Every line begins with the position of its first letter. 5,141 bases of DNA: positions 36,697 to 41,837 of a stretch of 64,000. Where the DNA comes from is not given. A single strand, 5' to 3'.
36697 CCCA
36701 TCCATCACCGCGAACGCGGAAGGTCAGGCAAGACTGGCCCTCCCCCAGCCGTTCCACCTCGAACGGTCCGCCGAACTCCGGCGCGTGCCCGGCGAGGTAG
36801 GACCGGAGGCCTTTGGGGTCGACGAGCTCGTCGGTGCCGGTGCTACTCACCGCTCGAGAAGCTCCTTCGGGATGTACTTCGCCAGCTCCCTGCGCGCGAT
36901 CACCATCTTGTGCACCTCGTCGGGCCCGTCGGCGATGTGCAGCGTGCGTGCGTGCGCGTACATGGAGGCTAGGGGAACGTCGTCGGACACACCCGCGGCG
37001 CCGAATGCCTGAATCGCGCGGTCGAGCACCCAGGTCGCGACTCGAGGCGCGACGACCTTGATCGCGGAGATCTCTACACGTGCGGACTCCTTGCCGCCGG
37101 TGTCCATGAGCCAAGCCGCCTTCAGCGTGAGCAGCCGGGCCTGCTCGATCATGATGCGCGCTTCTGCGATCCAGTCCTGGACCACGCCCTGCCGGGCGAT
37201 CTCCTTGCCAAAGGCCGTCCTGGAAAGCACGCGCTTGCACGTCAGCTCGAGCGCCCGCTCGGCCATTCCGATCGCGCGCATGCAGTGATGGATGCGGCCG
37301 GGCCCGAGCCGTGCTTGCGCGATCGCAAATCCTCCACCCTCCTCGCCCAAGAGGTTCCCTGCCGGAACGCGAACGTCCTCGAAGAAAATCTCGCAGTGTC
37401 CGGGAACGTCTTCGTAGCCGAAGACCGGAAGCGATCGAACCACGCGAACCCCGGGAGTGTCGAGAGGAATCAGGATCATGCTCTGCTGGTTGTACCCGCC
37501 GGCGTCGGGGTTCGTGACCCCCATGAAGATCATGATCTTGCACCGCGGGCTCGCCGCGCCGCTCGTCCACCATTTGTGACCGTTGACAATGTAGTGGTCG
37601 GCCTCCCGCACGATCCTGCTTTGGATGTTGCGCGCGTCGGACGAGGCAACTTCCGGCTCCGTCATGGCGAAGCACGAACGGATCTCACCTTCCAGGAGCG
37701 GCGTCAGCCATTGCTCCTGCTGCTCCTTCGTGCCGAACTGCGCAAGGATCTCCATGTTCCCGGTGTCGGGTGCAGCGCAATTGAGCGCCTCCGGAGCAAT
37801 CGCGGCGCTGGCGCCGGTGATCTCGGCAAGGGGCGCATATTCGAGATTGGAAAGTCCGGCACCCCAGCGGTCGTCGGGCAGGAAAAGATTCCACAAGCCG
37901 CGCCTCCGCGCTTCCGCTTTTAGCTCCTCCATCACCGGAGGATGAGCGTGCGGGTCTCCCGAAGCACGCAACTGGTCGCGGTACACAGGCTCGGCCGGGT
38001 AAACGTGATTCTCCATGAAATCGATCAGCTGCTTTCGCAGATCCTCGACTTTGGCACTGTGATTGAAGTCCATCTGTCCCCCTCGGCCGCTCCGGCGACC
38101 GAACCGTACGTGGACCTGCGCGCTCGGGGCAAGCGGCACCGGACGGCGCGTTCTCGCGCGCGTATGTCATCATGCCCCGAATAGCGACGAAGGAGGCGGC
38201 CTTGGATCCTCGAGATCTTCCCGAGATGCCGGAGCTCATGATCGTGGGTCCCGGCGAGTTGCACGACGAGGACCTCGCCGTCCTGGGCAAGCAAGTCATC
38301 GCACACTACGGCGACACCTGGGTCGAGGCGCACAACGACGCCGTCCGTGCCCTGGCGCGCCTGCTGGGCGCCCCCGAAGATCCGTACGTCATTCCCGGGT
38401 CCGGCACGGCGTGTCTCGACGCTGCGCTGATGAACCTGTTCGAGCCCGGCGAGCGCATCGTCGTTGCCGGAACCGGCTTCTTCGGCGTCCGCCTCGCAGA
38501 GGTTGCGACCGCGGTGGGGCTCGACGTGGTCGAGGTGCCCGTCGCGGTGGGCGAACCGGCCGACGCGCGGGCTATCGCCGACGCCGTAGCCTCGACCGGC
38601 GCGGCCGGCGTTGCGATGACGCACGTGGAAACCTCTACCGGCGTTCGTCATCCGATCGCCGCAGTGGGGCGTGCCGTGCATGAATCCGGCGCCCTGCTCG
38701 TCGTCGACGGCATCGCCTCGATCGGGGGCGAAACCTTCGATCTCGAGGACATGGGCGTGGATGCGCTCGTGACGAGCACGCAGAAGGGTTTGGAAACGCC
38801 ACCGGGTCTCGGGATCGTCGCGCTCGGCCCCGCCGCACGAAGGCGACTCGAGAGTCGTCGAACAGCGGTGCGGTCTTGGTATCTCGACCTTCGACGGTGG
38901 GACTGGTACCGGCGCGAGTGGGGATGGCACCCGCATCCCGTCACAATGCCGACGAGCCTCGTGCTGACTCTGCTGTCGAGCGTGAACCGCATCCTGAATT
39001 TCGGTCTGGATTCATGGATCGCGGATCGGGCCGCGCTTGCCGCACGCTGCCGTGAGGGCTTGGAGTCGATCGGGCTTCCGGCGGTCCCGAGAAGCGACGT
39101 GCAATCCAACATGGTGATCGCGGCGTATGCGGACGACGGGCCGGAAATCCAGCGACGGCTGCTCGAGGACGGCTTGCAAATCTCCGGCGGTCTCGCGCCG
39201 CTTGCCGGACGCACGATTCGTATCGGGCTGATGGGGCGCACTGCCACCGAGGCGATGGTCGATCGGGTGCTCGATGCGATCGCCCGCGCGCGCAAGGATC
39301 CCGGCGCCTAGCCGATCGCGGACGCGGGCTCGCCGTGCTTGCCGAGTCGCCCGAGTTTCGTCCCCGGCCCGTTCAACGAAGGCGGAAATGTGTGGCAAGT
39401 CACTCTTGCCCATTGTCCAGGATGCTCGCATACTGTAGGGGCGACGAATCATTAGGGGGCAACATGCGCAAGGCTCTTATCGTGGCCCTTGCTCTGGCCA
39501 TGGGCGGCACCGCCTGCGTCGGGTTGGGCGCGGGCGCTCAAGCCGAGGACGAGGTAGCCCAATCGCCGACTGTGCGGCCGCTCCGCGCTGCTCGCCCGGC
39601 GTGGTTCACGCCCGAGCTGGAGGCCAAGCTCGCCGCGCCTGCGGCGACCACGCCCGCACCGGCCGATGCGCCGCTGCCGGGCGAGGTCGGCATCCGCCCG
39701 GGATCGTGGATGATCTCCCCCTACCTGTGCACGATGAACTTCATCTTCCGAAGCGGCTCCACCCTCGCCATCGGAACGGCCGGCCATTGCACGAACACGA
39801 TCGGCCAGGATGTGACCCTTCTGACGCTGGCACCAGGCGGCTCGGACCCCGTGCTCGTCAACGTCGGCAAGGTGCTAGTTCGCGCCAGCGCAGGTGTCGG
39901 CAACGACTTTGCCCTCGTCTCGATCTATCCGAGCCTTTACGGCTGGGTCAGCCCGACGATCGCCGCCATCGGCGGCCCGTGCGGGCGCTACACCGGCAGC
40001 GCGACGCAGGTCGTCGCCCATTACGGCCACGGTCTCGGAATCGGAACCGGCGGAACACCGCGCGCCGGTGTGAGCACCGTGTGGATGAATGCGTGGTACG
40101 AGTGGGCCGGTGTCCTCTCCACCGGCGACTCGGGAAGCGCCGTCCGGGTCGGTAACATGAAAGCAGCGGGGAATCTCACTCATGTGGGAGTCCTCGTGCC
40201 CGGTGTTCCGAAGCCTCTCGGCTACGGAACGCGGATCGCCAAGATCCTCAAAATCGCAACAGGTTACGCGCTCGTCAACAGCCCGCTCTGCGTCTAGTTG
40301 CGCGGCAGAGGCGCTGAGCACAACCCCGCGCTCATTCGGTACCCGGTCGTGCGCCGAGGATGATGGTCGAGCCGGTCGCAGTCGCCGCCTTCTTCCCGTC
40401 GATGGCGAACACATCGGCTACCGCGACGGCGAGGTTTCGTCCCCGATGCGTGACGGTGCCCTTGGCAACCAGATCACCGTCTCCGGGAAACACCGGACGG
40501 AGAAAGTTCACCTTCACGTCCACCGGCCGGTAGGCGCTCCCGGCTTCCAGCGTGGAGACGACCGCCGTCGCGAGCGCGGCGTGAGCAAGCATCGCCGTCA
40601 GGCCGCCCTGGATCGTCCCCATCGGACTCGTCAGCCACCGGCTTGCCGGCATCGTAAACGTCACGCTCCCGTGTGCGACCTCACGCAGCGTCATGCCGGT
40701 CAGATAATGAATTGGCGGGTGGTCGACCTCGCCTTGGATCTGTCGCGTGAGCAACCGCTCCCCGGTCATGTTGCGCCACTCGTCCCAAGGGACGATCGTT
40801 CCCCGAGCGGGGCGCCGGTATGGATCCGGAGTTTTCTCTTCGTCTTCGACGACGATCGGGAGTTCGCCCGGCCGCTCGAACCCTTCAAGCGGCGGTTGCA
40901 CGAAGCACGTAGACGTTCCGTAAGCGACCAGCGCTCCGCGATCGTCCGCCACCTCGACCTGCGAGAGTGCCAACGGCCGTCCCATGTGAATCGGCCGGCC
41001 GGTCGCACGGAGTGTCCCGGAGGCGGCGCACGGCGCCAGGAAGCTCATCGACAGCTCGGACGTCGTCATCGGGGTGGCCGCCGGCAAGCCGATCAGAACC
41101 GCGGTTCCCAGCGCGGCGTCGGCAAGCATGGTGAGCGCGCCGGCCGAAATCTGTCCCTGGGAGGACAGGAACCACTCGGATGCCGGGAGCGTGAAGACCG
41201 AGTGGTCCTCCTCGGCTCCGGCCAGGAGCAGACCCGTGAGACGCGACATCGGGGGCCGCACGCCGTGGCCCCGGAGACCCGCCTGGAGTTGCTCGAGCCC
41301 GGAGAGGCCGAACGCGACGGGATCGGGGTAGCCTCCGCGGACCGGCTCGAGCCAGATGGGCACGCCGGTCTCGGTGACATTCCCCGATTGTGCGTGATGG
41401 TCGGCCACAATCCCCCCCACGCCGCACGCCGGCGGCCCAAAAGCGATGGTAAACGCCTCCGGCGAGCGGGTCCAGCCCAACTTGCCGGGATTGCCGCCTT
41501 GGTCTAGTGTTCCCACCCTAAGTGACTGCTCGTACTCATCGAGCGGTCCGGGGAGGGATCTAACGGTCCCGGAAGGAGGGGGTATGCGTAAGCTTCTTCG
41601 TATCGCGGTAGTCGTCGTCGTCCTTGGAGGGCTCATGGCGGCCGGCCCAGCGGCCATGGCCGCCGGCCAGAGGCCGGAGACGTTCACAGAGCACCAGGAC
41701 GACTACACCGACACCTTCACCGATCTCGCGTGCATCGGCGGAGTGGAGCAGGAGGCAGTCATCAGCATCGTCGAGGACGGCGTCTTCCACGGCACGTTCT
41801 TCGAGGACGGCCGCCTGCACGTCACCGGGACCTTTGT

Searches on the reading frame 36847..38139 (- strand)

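Call 37: search_protein_families(library=ncbifam, max_evalue=1e-10, proteins=[window:36847-38139:-])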
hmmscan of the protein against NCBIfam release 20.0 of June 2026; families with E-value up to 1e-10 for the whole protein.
window:36847-38139:- (430 aa): 16 families
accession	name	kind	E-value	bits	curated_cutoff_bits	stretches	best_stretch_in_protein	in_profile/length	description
NF042972.1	AcrlCoAredClosAcrC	equivalog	7.5e-55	186.1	640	1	23-417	1-375/378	acryloyl-CoA reductase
NF045552.1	GlutCoADH_Des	equivalog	1.3e-46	159.6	470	1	23-419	1-380/387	glutaryl-CoA dehydrogenase Acd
TIGR03207.1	cyc_hxne_CoA_dh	equivalog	1.5e-43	149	575.35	1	128-418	89-371/372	cyclohexanecarboxyl-CoA dehydrogenase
NF045652.1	ProlPCPDhRedW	equivalog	2.3e-42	145.2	650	1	77-416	40-371/376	L-prolyl-[peptidyl-carrier protein] dehydrogenase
NF008997.0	PRK12341.1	equivalog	4.1e-39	134.7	537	1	128-422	92-380/382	acyl-CoA dehydrogenase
NF042439.1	SulpropCoADesulf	equivalog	1.3e-38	132.7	600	1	78-425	34-377/379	3-sulfinopropanoyl-CoA desulfinase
NF053553.1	prodigi_MBC_PigA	equivalog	4.9e-38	131.2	500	1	72-417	40-378/381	prodigiosin MBC biosynthesis dehydrogenase PigA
NF043006.1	CyhCrbnylCoADH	equivalog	6.8e-37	127.3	650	1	112-417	78-374/380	cyclohexane-1-carbonyl-CoA dehydrogenase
NF058590.1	AcCoDHFadEBacil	equivalog_domain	7.9e-30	103.9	600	1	126-422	109-414/586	acyl-CoA dehydrogenase FadE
NF002885.1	PRK03354.1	equivalog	1.6e-27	96.5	540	1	129-422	93-377/378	crotonobetainyl-CoA dehydrogenase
NF052270.1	Staph_DH_FadE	equivalog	5.1e-22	78.2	600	1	134-417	119-392/400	acyl-CoA dehydrogenase FadE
TIGR03204.1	pimC_large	equivalog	1.2e-17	64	623.85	1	113-350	83-310/395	pimeloyl-CoA dehydrogenase large subunit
TIGR04022.1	sulfur_SfnB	equivalog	1.5e-14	53.7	430.9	1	71-377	37-339/391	SfnB family sulfur acquisition oxidoreductase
TIGR03203.1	pimD_small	equivalog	6.9e-13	48.4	652.7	1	131-394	96-352/378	pimeloyl-CoA dehydrogenase small subunit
NF037942.1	ac_ACP_DH_MbtN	equivalog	7.2e-12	44.7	700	1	128-415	84-362/376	mycobactin biosynthesis acyl-ACP dehydrogenase MbtN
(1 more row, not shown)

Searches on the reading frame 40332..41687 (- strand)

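Call 10: search_protein_families(library=pfam, max_evalue=0.01, proteins=[window:40332-41687:-])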
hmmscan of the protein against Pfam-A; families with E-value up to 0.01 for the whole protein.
window:40332-41687:- (451 aa): 4 families
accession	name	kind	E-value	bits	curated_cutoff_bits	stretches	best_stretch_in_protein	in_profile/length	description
PF03061.28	4HBT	-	4.8e-17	62.5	20.6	2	356-434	1-78/79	Thioesterase superfamily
PF13622.12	4HBT_3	-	1.5e-08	35.2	24.3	1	355-440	7-81/83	Acyl-CoA thioesterase N-terminal domain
PF14539.12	DUF4442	-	4e-07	30.7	25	0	332-415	21-101/132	Domain of unknown function (DUF4442)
PF20789.3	4HBT_3C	-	8.7e-06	26.4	24.1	1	179-262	56-139/140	Acyl-CoA thioesterase C-terminal domain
